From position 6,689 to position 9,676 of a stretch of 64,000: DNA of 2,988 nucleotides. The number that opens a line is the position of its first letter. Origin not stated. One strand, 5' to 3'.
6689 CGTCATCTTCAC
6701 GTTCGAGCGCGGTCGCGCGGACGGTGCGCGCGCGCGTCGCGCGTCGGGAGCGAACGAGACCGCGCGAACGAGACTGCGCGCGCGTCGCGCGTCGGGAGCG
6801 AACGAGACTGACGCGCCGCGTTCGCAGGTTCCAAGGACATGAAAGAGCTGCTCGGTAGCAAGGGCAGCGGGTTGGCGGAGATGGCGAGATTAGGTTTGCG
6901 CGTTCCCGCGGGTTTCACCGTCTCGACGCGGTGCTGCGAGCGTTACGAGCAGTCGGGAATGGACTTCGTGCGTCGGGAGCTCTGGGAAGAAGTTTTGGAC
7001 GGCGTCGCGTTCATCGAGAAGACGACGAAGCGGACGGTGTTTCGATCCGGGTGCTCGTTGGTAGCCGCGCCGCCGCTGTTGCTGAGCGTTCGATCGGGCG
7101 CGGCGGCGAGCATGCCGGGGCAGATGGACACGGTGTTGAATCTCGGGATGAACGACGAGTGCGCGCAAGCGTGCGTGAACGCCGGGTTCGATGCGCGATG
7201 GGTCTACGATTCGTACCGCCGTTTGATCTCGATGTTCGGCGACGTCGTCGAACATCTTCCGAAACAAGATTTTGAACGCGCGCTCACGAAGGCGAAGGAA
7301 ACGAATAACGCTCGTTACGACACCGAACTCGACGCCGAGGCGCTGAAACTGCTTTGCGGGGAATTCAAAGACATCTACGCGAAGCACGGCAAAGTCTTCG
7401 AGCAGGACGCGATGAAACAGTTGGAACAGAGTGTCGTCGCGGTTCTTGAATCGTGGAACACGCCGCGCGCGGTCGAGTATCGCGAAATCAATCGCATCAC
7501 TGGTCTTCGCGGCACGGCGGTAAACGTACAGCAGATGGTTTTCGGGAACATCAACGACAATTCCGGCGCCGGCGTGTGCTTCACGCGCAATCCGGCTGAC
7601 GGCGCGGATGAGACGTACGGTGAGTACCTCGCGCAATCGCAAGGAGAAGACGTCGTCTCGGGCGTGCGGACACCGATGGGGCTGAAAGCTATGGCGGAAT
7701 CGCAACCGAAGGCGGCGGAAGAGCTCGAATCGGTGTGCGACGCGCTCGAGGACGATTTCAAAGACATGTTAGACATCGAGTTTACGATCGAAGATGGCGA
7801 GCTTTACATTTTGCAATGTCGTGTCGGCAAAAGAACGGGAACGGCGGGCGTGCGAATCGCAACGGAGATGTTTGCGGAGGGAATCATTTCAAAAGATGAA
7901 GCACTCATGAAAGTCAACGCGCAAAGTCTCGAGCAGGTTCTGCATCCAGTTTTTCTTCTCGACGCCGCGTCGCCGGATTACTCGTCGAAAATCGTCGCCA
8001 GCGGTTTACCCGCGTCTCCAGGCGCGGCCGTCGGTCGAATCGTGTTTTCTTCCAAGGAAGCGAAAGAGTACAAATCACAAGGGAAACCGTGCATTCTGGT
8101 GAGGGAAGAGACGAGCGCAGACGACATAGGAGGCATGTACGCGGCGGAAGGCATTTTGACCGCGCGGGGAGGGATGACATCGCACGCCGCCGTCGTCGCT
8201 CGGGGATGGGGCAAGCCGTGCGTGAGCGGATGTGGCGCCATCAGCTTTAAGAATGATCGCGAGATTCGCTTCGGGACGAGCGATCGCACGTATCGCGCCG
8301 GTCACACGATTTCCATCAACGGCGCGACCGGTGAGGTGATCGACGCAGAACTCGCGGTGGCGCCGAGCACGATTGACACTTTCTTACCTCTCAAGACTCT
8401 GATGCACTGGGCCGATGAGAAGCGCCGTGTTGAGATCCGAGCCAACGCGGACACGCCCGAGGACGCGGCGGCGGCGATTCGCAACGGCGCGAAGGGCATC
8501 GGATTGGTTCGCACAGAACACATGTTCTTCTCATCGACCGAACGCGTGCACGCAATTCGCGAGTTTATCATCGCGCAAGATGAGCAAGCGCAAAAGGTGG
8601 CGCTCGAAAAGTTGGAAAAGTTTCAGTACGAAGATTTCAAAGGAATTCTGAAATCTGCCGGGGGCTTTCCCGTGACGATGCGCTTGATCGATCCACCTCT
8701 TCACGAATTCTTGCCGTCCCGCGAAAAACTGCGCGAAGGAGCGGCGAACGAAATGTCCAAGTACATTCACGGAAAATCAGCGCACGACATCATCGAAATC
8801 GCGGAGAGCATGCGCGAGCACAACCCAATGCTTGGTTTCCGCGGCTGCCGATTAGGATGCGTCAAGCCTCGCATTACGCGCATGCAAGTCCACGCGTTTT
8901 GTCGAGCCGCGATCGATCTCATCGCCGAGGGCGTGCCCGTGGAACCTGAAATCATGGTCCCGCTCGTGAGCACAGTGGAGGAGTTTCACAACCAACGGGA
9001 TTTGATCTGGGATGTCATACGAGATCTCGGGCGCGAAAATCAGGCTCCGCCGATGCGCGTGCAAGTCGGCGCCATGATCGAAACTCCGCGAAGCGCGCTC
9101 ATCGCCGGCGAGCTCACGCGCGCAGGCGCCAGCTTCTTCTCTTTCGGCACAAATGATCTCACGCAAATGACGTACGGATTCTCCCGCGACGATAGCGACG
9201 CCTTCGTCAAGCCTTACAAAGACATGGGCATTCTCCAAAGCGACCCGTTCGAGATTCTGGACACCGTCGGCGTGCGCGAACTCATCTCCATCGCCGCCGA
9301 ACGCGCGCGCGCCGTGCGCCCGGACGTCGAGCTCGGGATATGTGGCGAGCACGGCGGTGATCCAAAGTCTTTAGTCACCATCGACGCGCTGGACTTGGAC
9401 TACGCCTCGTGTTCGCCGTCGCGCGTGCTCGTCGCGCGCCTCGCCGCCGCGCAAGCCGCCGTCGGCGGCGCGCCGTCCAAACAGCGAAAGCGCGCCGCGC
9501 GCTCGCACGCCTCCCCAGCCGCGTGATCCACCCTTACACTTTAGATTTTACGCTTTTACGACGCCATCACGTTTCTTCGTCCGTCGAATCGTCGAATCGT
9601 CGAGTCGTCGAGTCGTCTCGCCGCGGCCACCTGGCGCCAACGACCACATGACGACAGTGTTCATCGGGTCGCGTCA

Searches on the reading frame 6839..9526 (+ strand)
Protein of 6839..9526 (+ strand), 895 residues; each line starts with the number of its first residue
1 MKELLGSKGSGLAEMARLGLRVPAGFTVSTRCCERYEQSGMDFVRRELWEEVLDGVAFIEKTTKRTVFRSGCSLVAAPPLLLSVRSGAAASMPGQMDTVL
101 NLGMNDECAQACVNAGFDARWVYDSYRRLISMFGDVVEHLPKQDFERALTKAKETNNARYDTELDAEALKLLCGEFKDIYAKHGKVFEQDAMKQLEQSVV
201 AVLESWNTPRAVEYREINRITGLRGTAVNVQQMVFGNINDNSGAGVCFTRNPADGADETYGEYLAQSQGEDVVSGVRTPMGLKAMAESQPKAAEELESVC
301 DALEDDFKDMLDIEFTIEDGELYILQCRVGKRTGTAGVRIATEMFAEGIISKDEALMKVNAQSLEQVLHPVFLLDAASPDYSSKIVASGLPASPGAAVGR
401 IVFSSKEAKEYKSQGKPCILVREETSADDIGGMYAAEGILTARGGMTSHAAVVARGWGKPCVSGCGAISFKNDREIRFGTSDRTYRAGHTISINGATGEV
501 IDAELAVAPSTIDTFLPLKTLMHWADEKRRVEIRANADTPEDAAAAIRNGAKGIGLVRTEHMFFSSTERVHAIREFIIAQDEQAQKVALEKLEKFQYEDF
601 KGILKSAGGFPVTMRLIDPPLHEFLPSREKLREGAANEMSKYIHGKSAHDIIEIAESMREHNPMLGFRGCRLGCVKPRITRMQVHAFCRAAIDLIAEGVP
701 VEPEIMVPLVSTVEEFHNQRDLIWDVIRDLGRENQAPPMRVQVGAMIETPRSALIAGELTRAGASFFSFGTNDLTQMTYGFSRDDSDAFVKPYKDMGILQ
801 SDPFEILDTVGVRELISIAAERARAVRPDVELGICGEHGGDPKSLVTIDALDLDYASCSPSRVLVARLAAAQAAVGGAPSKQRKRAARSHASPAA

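Call 27: search_protein_families(library=pfam, proteins=[window:6839-9526:+], max_evalue=0.00001)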
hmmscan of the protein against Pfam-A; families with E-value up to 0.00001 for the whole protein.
window:6839-9526:+ (895 aa): 3 families
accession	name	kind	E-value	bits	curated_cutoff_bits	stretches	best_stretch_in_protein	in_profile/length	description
PF02896.24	PEP-utilizers_C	-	1e-73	248.5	22.8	1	518-874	7-292/293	PEP-utilising enzyme, PEP-binding domain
PF01326.24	PPDK_N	-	5.8e-44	151.1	27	2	3-280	2-218/328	Pyruvate phosphate dikinase, AMP/ATP-binding domain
PF00391.29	PEP-utilizers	-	6.2e-22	77.4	23.1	1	416-498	3-72/72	PEP-utilising enzyme, mobile domain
